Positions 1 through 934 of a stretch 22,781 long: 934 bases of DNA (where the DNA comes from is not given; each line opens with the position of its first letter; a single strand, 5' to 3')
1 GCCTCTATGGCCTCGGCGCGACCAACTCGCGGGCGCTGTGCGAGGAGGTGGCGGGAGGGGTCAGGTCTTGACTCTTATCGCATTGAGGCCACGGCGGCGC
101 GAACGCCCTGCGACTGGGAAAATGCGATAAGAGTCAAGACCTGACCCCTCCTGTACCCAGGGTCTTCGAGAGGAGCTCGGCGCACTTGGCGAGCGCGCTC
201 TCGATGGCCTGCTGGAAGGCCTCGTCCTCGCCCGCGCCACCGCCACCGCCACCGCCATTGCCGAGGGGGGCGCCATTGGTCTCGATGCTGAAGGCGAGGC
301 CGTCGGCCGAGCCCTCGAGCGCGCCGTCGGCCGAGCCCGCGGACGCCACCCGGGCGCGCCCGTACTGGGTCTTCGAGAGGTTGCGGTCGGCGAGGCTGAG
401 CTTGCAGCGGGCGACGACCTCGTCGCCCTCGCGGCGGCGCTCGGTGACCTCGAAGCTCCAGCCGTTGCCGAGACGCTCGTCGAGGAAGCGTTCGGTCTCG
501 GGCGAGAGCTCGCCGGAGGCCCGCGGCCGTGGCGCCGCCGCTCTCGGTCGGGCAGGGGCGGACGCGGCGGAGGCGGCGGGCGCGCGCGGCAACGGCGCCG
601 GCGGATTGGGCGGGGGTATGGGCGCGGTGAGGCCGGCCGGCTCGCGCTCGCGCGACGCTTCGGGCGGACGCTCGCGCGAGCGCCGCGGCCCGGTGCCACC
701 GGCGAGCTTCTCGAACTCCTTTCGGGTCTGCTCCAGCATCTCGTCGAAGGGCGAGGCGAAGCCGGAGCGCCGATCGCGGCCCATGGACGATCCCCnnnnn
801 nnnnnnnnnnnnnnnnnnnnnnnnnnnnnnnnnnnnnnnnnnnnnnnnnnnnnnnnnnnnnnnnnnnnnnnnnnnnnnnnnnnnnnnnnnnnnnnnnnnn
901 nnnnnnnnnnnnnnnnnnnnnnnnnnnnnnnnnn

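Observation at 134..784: Two paralogous domains with a Rad52/Rad22-like motif, one standalone (134..784) and one fused to HyuB (11695..~12220), each next to hydrolase genes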

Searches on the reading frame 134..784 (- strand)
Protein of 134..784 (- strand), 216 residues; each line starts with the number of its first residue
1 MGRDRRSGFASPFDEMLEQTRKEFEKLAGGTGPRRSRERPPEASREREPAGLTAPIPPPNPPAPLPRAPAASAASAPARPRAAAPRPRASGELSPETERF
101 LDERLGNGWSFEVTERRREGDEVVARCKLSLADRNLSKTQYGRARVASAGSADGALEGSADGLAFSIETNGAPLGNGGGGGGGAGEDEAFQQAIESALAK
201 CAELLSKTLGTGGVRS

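Call 8: search_protein_families(library=pfam, proteins=[window:134-784:-], max_evalue=1)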
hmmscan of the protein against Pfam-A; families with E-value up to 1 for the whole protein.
window:134-784:- (216 aa): 0 families

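Call 11: search_solved_structures(query=window:134-784:-, max_evalue=10, show_alignments=2)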
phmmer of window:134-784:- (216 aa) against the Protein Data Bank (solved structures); distinct sequences matched with E-value up to 10: 14.
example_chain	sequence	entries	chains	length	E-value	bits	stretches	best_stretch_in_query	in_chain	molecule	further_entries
2i9o_A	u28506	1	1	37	0.41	13.7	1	171-200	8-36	MHB8A peptide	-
7yix_C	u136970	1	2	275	0.42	13.6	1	150-203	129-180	scFv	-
8iyg_A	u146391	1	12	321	0.76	12.8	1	168-207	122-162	Gap junction delta-2 protein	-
7xl8_A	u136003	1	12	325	0.77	12.8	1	168-207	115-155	Gap junction delta-2 protein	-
8qoj_A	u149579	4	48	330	0.77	12.8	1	168-207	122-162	Gap junction delta-2 protein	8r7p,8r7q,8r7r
7xkk_A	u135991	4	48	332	0.79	12.7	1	168-207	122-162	Gap junction delta-2 protein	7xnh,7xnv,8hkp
8xgd_A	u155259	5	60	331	0.79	12.7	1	168-207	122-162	Gap junction delta-2 protein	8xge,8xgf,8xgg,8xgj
8xh8_A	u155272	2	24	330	0.79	12.7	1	168-207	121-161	Gap junction delta-2 protein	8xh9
2o2m_A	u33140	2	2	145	1.1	12.3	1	160-194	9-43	Apoptosis regulator Bcl-X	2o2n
5jyl_B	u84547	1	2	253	1.6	11.8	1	147-193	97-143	scFv TSP7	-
8pww_B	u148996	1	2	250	2.5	11.1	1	153-201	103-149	scFv fragment for antibody MAD8-151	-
8uao_A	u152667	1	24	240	3.1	10.8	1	179-209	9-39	DpHF18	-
6pcu_B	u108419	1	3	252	4.4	10.3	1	120-214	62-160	Variable domain of antibody scFv9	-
9mpr_G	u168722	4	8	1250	9.8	9.2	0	20-78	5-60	Deubiquitinating protein VCPIP1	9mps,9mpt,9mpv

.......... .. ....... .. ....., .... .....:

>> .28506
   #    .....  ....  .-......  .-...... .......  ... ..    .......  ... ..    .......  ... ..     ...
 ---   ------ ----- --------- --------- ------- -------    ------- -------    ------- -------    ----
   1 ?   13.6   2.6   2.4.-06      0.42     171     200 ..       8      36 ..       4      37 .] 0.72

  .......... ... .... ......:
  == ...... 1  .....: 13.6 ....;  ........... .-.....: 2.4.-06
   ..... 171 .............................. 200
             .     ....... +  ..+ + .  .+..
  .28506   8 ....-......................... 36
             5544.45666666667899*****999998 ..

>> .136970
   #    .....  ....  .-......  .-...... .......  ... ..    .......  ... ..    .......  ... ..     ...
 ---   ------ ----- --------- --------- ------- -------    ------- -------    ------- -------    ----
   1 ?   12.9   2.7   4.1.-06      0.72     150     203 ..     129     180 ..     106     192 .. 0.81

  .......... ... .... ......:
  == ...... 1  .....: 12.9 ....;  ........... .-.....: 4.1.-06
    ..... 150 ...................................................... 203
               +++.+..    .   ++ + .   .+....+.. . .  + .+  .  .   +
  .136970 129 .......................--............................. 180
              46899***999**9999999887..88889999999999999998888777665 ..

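Call 13: find_homologous_proteins(query=window:134-784:-, max_evalue=0.001)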
Query window:134-784:- (216 aa): 14 proteins with E <= 0.001 among 8000 candidates.
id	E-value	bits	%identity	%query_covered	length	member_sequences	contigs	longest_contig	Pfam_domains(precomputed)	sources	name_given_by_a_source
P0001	2.0e-130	451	100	100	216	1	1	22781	-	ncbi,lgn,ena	-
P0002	5.0e-112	391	86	100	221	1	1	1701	-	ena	-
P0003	1.2e-101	357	81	99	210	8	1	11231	-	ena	-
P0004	9.5e-101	354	80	99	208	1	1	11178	-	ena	-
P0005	1.9e-99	350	78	100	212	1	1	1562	-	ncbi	-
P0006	2.8e-97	343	78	99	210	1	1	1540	-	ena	-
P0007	1.2e-70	256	61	100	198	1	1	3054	-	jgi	jgi:hypothetical protein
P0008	2.7e-58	215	57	97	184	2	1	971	-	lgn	-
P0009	1.7e-33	134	41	94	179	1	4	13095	-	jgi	jgi:hypothetical protein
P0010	5.4e-30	123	39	95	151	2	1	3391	-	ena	-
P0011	5.9e-29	119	39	95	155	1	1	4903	-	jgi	-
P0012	1.2e-28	118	39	95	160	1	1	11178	-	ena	-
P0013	3.9e-27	113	38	65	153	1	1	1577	-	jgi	jgi:hypothetical protein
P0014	2.8e-13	68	35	91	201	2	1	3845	-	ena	-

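Call 16: find_encoding_contigs(protein=P0001, flank=10000, max_places=3)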
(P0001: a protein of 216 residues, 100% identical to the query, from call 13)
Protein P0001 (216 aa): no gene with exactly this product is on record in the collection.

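Call 24: find_encoding_contigs(protein=P0004, flank=10000, max_places=3)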
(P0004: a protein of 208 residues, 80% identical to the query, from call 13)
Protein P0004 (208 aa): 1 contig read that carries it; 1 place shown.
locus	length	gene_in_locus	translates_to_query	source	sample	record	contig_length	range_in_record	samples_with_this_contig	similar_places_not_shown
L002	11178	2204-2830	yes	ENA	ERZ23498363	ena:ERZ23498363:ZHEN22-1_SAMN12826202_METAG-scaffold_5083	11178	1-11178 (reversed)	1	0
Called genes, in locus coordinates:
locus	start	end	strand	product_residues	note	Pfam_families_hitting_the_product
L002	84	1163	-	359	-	PF01522:Polysacc_deac_1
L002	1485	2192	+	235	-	PF00857:Isochorismatase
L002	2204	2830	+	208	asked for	-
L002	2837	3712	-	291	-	PF01370:Epimerase, PF04321:RmlD_sub_bind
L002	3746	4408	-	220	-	PF13489:Methyltransf_23, PF01209:Ubie_methyltran (faint), PF05175:MTS (weak), PF07021:MetW (weak), PF13847:Methyltransf_31, PF08241:Methyltransf_11, PF08242:Methyltransf_12, PF13649:Methyltransf_25, +1 more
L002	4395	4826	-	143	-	-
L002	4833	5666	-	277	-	-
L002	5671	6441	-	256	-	PF00456:Transketolase_N, PF13292:DXP_synthase_N (weak)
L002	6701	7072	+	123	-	-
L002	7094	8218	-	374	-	PF01041:DegT_DnrJ_EryC1, PF01053:Cys_Met_Meta_PP (weak), PF01212:Beta_elim_lyase (weak)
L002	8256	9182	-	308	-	PF02779:Transket_pyr, PF02780:Transketolase_C, PF17147:PFOR_II (weak)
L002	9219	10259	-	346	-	PF01636:APH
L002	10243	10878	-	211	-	-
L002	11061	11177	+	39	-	?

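Call 25: find_encoding_contigs(protein=P0009, flank=10000, max_places=4)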
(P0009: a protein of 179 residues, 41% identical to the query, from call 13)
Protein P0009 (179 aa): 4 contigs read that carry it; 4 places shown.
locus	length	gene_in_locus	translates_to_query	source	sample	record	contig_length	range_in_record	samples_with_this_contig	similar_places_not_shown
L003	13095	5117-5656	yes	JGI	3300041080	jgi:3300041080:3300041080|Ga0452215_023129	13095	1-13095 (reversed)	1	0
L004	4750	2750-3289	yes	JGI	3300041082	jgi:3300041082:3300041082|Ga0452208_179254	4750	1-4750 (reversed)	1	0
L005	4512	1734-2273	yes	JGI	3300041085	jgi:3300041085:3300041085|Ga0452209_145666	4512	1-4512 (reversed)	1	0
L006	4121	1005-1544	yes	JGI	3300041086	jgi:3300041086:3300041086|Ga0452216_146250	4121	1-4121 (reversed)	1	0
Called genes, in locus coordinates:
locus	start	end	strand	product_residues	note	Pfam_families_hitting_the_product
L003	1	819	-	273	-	?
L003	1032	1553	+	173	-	-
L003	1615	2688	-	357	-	PF02492:cobW, PF07683:CobW_C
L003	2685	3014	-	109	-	-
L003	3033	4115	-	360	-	PF01522:Polysacc_deac_1, PF10096:DUF2334 (weak)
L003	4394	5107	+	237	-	PF00857:Isochorismatase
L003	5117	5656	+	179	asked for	-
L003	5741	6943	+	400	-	PF01321:Creatinase_N, PF00557:Peptidase_M24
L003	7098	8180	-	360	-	PF02812:ELFV_dehydrog_N, PF00208:ELFV_dehydrog (weak)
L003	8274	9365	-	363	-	PF00226:DnaJ, PF01556:DnaJ_C, PF00684:DnaJ_CXXCXGXG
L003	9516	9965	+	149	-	PF13279:4HBT_2, PF03061:4HBT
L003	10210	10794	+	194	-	-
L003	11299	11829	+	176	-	PF02566:OsmC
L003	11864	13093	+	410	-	?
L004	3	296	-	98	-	?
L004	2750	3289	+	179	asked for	-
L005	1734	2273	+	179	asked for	-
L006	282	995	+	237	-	PF00857:Isochorismatase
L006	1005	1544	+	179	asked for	-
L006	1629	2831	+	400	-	PF01321:Creatinase_N, PF00557:Peptidase_M24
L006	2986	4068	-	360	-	PF02812:ELFV_dehydrog_N, PF00208:ELFV_dehydrog (weak)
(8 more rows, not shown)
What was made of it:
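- On N-methylhydantoinase + N-carbamoylsarcosine amidase pathway: A creatinase gene follows the standalone copy in L003-L006 (call 25).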

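Call 26: find_encoding_contigs(protein=P0012, flank=10000, max_places=3)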
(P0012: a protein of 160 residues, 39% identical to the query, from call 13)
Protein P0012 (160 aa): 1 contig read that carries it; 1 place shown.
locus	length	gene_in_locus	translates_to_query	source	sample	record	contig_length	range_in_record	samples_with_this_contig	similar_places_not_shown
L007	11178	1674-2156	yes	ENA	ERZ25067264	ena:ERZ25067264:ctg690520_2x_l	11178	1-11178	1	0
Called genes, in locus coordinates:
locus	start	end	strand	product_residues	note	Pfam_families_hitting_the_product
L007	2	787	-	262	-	?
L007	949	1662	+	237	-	PF00857:Isochorismatase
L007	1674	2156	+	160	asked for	-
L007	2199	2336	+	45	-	PF08534:Redoxin (weak), PF00578:AhpC-TSA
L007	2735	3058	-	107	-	PF07685:GATase_3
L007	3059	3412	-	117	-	PF13358:DDE_3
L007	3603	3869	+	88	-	-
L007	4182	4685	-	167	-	PF07685:GATase_3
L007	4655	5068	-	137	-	-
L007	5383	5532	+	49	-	-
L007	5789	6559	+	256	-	PF00067:p450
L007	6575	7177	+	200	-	PF00067:p450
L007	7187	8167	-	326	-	PF01979:Amidohydro_1, PF07969:Amidohydro_3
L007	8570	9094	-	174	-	PF01243:PNPOx_N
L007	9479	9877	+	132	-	PF16925:TetR_C_13 (weak)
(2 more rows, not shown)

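Call 27: find_encoding_contigs(protein=P0011, flank=10000, max_places=3)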
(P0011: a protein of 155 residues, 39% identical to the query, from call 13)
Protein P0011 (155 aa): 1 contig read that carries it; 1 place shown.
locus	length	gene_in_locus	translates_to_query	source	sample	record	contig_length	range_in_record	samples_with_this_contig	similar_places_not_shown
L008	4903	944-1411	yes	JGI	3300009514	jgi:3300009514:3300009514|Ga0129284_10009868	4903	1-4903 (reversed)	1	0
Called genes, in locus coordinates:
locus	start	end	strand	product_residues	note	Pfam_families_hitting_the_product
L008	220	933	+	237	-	PF00857:Isochorismatase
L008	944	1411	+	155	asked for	-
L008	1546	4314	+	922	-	-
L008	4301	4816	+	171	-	PF01467:CTP_transf_like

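Call 28: find_encoding_contigs(protein=P0014, flank=10000, max_places=3)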
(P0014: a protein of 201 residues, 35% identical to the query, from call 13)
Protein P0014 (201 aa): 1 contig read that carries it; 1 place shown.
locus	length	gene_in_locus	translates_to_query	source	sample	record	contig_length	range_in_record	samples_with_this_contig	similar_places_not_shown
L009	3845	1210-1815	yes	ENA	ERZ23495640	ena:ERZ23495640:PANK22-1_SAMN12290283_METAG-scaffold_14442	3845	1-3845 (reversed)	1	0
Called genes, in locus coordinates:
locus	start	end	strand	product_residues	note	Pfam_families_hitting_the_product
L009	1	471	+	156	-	?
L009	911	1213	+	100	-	PF00857:Isochorismatase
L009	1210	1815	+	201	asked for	-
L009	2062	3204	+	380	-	PF01053:Cys_Met_Meta_PP, PF00266:Aminotran_5 (weak)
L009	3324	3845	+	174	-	?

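Call 29: predict_structure(alignment_id=A1)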
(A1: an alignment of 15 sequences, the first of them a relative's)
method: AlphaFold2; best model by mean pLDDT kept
length: 216 residues; sequences in the alignment: 15
mean_pLDDT: 66.9   pTM: 0.44
mean pLDDT of the five models: 66.9, 67.0, 66.6, 66.0, 65.0
residues with pLDDT >= 90: 59; 70-90: 36; 50-70: 49; < 50: 72
segments of 3 or more residues with pLDDT < 50: 1-3, 29-53, 68-89, 151-155, 171-181, 213-216
pLDDT, mean of each block of 10 residues (from residue 1): 50 74 67 40 42 54 56 43 44 85 91 93 94 93 82 51 59 41 75 94 88 48
secondary structure, 60 per line:
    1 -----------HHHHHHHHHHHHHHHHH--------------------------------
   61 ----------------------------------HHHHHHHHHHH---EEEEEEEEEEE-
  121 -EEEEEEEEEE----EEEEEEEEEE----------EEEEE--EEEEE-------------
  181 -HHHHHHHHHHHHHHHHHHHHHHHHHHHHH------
elements in order: H12-28 H95-105 E109-119 E122-131 E136-145 E156-160 E163-167 H182-210
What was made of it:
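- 134..784 (-): Standalone Rad52-like protein, 216 aa ('long type'): N-terminal helix motif, Pro/Ala linker, then Rad52-like core with an insertion. AF2 model in call 29 (core pLDDT above 90).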

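Call 42: search_protein_families(library=ncbifam, proteins=[window:134-784:-], max_evalue=0.001)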
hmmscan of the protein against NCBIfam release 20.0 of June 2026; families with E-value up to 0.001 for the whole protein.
window:134-784:- (216 aa): 0 families

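Call 82: fold_search(model_id=the predicted structure, library=pdb)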
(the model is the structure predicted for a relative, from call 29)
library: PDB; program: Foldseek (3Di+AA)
matches with E <= 10: 1405; with E <= 0.001: 0
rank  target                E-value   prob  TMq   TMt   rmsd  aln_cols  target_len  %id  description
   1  8rj3_H                1.7e-03  1.00  0.23  0.44   6.6       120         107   11  Human RAD52 open ring conformation (released 2024-04-24)
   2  8rj3_G                1.7e-03  1.00  0.26  0.43   5.4       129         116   11  Human RAD52 open ring conformation (released 2024-04-24)
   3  8bjm_A                2.5e-03  1.00  0.25  0.29   6.8       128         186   11  Human full length RAD52 undecamer. (released 2023-11-15)
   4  5xrz_A                3.3e-03  1.00  0.29  0.34   6.8       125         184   13  Structure of a ssDNA bound to the inner DNA binding site of RAD52 (released 2018-04-25)
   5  5xs0_B                3.3e-03  1.00  0.29  0.34   6.9       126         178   13  Structure of a ssDNA bound to the outer DNA binding site of RAD52 (released 2018-04-25)
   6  5jrb_A                4.2e-03  1.00  0.29  0.34   6.7       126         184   13  Rad52(1-212) K102A/K133A/E202A mutant (released 2016-08-10)
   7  8rjw_G                4.2e-03  1.00  0.29  0.44   6.9       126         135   13  Human RAD52 open ring - ssDNA complex (released 2024-04-24)
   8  8ril_A                4.2e-03  1.00  0.27  0.48   7.2       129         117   12  Human RAD52 closed ring conformation (released 2024-04-24)
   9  8rjw_E                4.5e-03  1.00  0.26  0.32   7.0       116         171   12  Human RAD52 open ring - ssDNA complex (released 2024-04-24)
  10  8rjw_C                5.1e-03  1.00  0.28  0.37   5.3       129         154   13  Human RAD52 open ring - ssDNA complex (released 2024-04-24)
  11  8bjm_B                5.8e-03  0.99  0.25  0.28   6.8       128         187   12  Human full length RAD52 undecamer. (released 2023-11-15)
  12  8rjw_D                6.1e-03  1.00  0.28  0.34   7.1       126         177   13  Human RAD52 open ring - ssDNA complex (released 2024-04-24)
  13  5jrb_K                7.0e-03  1.00  0.29  0.33   6.7       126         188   13  Rad52(1-212) K102A/K133A/E202A mutant (released 2016-08-10)
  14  8rjw_H                1.2e-02  1.00  0.28  0.52   6.9       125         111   12  Human RAD52 open ring - ssDNA complex (released 2024-04-24)
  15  2fgg                  1.9e-02  0.97  0.26  0.53   5.8       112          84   15  Crystal Structure of Rv2632c (released 2006-02-14)
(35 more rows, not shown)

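Call 98: search_protein_families(library=padloc, proteins=[window:134-784:-], max_evalue=0.001)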
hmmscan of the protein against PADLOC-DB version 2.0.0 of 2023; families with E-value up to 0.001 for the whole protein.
window:134-784:- (216 aa): 0 families
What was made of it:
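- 134..784 (-): No Pfam, NCBIfam or PADLOC hit (calls 8, 42, 98).
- Tried and rejected: Direct scans of the two window copies against Pfam, NCBIfam and PADLOC gave nothing (calls 8, 42, 98).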
